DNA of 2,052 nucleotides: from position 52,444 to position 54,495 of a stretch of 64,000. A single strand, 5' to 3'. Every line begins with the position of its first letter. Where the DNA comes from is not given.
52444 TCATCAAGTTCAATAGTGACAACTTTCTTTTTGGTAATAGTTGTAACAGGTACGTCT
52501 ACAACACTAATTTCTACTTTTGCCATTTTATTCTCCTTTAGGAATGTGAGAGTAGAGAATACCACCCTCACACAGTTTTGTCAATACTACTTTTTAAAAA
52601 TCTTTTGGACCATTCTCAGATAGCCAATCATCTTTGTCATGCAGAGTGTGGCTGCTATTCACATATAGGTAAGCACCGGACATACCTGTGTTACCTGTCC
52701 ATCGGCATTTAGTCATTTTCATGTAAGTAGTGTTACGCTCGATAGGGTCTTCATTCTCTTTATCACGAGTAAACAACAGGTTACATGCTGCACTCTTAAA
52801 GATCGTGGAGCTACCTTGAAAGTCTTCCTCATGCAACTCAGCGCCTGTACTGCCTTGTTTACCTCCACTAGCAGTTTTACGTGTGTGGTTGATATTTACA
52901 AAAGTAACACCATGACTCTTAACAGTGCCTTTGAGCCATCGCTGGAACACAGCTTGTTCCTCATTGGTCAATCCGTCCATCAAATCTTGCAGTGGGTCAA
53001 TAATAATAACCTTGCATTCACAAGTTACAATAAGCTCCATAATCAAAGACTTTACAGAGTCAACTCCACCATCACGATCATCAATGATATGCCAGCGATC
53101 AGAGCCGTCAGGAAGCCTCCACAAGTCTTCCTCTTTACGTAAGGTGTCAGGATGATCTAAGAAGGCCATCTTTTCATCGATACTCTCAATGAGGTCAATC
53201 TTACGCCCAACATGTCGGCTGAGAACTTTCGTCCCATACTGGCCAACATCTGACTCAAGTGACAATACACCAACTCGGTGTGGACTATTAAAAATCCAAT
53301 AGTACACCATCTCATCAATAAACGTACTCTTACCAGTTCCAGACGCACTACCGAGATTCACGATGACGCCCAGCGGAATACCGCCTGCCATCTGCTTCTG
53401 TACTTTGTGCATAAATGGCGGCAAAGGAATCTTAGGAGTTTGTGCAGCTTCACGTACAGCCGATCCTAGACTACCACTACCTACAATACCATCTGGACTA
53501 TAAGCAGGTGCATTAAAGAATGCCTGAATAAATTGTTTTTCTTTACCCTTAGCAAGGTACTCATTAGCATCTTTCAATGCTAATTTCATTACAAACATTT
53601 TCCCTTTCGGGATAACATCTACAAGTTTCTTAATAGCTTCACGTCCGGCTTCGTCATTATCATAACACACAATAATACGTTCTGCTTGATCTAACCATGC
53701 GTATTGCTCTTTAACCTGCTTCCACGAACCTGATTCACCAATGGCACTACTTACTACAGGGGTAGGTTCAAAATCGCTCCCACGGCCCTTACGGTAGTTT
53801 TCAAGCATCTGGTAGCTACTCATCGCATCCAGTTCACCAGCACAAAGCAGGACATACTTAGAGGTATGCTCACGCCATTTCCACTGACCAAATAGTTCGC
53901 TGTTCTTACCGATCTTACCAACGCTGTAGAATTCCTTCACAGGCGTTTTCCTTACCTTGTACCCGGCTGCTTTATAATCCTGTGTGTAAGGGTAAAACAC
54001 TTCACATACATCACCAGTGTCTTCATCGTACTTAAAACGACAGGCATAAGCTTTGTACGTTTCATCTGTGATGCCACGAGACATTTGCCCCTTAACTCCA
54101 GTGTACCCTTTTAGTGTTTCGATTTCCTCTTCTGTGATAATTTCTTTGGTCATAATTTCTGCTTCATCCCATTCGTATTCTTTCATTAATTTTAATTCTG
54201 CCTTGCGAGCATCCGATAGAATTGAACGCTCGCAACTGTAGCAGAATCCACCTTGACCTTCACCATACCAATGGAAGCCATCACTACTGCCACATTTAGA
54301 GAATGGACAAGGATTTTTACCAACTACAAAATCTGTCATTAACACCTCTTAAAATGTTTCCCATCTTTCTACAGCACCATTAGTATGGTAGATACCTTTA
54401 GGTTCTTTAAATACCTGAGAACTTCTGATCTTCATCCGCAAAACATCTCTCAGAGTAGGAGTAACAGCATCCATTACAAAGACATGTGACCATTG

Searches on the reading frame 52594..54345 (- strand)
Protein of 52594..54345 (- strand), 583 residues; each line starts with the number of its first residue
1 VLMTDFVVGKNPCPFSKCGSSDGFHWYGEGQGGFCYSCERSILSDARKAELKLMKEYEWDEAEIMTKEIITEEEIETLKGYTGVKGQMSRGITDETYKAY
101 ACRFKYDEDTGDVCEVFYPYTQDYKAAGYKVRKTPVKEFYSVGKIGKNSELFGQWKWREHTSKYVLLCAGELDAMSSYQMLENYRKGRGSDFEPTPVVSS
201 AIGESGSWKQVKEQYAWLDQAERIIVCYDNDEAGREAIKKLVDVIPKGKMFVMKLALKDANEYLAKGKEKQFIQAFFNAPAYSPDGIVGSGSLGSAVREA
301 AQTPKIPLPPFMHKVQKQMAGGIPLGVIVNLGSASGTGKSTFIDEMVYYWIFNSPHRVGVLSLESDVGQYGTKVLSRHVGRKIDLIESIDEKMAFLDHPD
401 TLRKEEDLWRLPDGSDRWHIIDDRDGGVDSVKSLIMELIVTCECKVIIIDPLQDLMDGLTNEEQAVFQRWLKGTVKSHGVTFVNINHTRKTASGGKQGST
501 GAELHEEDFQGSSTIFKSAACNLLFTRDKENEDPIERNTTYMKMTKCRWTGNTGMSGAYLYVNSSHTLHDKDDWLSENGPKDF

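Call 62: search_protein_families(library=pfam, proteins=[window:52594-54345:-], max_evalue=0.01)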
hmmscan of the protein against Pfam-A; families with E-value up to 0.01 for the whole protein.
window:52594-54345:- (583 aa): 6 families
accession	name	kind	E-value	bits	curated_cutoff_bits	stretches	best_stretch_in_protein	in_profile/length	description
PF13155.12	Toprim_2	-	1.2e-09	38.9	22.1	1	167-264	2-88/88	Toprim-like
PF13481.12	AAA_25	-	4.4e-08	33.4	27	1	316-492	23-194/195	AAA domain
PF06745.19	ATPase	-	3.2e-05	23.8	26.6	1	319-550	12-208/231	KaiC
PF03796.21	DnaB_C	-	0.00037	20.4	27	1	318-532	11-218/255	DnaB-like helicase C terminal domain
PF13362.12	Toprim_3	-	0.0014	19.5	27.2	1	215-266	35-91/95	Toprim domain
PF01751.28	Toprim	-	0.0034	17.9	23.1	1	219-253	54-94/96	Toprim domain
